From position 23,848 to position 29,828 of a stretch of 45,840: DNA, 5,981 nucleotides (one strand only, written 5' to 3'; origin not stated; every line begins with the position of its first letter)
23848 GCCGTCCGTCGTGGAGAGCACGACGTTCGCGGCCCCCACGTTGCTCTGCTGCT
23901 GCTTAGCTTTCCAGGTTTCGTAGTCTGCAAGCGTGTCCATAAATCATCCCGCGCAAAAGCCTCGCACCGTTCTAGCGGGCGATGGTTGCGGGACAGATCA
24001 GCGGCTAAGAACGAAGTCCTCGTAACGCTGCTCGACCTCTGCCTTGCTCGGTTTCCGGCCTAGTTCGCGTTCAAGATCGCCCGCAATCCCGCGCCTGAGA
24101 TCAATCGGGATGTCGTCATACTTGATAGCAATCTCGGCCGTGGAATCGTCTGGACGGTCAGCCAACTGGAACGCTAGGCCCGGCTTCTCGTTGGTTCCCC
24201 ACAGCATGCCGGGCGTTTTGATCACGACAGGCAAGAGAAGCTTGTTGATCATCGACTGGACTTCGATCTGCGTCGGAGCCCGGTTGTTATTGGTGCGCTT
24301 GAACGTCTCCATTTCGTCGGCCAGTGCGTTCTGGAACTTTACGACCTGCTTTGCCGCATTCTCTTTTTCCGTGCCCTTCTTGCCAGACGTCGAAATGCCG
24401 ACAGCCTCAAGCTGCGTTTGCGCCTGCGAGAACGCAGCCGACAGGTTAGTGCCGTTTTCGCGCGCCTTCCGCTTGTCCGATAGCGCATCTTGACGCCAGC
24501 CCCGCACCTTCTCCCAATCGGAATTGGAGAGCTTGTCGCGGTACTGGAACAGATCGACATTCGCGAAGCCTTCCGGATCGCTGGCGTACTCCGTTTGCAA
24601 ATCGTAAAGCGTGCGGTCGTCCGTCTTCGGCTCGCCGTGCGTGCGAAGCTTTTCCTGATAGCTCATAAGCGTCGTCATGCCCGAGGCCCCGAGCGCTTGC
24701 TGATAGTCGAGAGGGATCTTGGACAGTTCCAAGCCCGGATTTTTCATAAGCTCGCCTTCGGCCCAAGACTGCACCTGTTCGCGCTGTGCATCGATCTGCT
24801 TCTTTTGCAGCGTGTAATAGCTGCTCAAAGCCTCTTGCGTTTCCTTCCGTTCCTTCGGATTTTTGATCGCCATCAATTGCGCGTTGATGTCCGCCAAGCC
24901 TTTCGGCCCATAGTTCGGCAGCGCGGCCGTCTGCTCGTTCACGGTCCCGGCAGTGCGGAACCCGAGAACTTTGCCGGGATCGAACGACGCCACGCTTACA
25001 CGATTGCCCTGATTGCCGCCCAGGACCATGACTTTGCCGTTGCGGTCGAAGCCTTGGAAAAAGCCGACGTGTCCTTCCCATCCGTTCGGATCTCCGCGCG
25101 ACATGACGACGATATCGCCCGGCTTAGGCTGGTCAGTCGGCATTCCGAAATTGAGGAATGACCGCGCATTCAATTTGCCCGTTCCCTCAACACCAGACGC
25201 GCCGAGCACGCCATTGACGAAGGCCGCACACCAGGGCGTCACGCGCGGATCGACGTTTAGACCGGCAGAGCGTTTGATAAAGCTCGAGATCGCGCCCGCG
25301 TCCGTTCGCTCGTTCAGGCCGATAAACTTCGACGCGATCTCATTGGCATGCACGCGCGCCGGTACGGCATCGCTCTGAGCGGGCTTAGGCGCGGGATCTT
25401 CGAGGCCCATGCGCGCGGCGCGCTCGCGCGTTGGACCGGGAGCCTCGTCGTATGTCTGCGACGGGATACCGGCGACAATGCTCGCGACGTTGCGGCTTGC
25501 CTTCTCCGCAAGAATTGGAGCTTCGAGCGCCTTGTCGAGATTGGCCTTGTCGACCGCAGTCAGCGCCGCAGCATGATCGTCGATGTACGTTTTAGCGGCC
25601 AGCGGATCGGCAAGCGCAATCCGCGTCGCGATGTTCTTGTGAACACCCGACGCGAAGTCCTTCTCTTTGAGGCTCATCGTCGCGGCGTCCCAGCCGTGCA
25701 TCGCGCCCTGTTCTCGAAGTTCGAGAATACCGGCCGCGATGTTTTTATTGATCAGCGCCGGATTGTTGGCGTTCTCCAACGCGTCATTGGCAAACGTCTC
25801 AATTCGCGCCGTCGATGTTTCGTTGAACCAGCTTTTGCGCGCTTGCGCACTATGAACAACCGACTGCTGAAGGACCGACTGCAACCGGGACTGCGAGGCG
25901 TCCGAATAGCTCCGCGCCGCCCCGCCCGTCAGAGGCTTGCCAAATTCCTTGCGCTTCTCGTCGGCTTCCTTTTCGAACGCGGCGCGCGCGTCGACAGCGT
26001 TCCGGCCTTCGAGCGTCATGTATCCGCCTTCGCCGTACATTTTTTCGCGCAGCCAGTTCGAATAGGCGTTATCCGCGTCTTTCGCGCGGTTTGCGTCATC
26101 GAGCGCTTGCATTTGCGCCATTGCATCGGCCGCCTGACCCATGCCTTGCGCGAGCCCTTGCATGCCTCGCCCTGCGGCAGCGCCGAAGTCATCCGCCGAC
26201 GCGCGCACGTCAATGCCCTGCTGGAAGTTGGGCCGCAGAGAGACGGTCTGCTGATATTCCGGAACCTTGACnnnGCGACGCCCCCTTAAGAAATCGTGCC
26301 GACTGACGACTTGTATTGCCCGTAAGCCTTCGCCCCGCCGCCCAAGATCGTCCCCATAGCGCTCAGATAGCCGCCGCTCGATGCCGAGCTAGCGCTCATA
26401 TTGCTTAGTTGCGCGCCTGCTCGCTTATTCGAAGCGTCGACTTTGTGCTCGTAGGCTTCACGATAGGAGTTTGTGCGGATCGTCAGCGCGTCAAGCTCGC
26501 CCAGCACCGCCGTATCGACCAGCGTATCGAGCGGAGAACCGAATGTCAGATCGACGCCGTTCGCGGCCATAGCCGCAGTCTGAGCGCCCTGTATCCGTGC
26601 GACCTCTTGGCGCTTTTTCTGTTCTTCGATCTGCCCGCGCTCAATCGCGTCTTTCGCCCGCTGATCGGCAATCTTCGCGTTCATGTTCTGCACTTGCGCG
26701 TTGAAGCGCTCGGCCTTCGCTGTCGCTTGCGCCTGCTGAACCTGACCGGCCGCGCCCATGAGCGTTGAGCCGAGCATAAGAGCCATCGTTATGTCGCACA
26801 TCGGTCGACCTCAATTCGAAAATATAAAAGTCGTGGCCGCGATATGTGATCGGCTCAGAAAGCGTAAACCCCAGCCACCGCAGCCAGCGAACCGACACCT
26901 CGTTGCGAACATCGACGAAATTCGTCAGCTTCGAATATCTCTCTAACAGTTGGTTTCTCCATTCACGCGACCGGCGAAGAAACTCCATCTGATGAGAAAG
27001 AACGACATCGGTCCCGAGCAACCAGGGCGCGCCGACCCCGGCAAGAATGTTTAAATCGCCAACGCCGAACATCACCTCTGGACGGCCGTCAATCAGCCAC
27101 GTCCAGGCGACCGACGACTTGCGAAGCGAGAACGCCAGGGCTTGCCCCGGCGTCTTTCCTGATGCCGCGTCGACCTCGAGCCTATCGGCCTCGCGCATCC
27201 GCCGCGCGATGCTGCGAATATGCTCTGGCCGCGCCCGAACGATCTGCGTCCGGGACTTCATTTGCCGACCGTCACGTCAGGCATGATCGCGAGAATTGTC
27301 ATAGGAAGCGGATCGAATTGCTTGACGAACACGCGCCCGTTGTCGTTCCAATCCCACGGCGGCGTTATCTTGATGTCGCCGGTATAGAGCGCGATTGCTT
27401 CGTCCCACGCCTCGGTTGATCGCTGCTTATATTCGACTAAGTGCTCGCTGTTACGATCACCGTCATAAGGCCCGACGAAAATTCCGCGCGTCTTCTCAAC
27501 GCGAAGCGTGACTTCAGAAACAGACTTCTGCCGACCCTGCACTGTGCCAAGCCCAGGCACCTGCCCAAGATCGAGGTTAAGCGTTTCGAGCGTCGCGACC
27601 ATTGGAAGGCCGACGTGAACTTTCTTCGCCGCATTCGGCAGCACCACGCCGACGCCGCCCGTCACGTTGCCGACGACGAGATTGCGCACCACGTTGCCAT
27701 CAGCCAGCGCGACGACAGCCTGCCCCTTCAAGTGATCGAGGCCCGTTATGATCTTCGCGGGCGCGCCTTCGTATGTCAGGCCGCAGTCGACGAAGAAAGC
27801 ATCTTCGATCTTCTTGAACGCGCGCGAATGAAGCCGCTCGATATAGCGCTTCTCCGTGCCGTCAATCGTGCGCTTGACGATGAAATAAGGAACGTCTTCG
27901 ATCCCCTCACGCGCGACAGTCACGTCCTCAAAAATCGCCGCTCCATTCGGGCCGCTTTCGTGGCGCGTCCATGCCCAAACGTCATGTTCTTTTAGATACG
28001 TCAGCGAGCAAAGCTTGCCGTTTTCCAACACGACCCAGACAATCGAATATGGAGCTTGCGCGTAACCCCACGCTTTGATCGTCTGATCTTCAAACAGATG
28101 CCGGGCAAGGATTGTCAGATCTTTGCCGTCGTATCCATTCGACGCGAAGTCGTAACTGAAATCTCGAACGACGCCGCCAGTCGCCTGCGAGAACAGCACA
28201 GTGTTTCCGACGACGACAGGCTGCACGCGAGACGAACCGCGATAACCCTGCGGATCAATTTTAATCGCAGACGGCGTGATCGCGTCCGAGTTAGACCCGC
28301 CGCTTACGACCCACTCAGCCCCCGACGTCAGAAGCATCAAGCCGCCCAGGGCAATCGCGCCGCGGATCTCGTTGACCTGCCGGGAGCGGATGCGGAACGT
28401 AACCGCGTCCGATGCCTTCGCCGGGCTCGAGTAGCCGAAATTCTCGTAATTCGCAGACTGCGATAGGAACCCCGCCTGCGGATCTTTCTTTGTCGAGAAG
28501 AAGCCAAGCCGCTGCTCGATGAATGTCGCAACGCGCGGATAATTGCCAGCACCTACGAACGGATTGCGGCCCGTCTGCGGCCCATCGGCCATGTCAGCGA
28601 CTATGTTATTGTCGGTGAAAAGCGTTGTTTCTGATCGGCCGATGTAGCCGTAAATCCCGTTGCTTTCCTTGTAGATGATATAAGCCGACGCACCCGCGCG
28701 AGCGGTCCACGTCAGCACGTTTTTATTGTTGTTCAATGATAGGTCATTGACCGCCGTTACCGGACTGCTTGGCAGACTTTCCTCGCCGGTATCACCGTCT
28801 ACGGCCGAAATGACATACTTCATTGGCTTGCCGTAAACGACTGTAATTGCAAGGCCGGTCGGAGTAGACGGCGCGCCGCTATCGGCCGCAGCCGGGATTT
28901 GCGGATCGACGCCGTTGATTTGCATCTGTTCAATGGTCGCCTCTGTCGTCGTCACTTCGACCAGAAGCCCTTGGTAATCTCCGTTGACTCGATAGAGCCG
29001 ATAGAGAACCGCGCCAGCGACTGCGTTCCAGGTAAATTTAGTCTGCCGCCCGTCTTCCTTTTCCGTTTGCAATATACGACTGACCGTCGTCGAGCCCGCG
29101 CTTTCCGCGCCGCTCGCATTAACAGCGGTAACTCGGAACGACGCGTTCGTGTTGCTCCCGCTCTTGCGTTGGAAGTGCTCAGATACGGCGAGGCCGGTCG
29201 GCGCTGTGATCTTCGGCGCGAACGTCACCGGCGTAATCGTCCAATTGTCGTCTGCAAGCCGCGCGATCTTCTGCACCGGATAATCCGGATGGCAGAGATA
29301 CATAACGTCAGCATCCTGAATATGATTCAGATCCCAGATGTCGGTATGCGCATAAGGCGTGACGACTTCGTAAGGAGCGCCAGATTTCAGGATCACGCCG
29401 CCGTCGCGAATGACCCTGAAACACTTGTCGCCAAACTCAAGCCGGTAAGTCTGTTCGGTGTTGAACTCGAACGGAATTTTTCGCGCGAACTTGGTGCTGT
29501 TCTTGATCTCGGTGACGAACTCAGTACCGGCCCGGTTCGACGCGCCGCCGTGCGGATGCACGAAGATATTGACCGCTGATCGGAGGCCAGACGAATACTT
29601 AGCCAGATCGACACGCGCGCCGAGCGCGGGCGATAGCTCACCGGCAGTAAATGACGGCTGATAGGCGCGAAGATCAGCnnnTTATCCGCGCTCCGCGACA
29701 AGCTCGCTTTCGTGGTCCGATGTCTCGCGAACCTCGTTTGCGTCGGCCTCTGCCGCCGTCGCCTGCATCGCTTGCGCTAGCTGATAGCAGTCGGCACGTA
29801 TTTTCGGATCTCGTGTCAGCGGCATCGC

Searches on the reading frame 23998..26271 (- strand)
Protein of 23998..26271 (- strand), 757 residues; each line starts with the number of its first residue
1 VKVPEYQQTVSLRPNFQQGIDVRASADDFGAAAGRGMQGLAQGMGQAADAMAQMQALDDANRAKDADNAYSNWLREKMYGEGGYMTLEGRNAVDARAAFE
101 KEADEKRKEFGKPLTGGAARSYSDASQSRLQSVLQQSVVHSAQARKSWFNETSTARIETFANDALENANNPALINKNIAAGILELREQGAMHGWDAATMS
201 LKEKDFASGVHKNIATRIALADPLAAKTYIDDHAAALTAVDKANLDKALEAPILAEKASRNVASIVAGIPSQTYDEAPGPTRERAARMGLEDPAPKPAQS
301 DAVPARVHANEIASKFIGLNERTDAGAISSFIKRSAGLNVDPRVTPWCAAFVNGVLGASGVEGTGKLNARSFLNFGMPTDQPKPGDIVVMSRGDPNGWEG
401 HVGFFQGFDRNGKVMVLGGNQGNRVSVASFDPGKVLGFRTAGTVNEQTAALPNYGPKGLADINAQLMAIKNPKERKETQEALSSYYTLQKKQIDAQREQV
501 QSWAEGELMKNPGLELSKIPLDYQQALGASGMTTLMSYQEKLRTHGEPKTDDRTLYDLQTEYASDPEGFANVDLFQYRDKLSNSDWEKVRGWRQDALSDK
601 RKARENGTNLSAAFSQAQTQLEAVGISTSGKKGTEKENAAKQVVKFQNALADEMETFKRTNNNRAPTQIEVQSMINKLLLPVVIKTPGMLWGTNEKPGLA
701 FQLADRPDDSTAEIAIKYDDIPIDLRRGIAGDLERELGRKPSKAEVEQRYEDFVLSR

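Call 32: search_protein_families(library=phrogs, proteins=[window:23998-26271:-], max_evalue=0.001)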
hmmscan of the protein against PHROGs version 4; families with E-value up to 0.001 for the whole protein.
window:23998-26271:- (757 aa): 3 families
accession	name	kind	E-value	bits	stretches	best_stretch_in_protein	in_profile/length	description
phrog_10475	-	lysis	1.1e-49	170.7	2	461-746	413-688/700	endolysin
phrog_1259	-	tail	1.7e-30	106.5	1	301-482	983-1155/1179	baseplate hub subunit and tail lysozyme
phrog_21357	-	lysis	4.7e-05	23.9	0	311-464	9-170/225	endolysin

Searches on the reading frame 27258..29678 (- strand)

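Call 32: search_protein_families(library=phrogs, proteins=[window:27258-29678:-], max_evalue=0.001)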
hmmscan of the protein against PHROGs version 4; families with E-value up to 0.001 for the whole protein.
window:27258-29678:- (806 aa): 5 families
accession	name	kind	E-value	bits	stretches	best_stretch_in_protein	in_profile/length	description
phrog_376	-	tail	2.5e-205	685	1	4-806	5-711/712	tail protein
phrog_15566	-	tail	2e-112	377.5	2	368-640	30-302/552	tail protein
phrog_20269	-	unknown function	1.3e-46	160.3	1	6-173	6-173/374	-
phrog_30010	-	unknown function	2.4e-38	133.2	1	502-639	189-322/517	-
phrog_457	-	tail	2.8e-08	33.8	1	386-502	359-473/793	tail protein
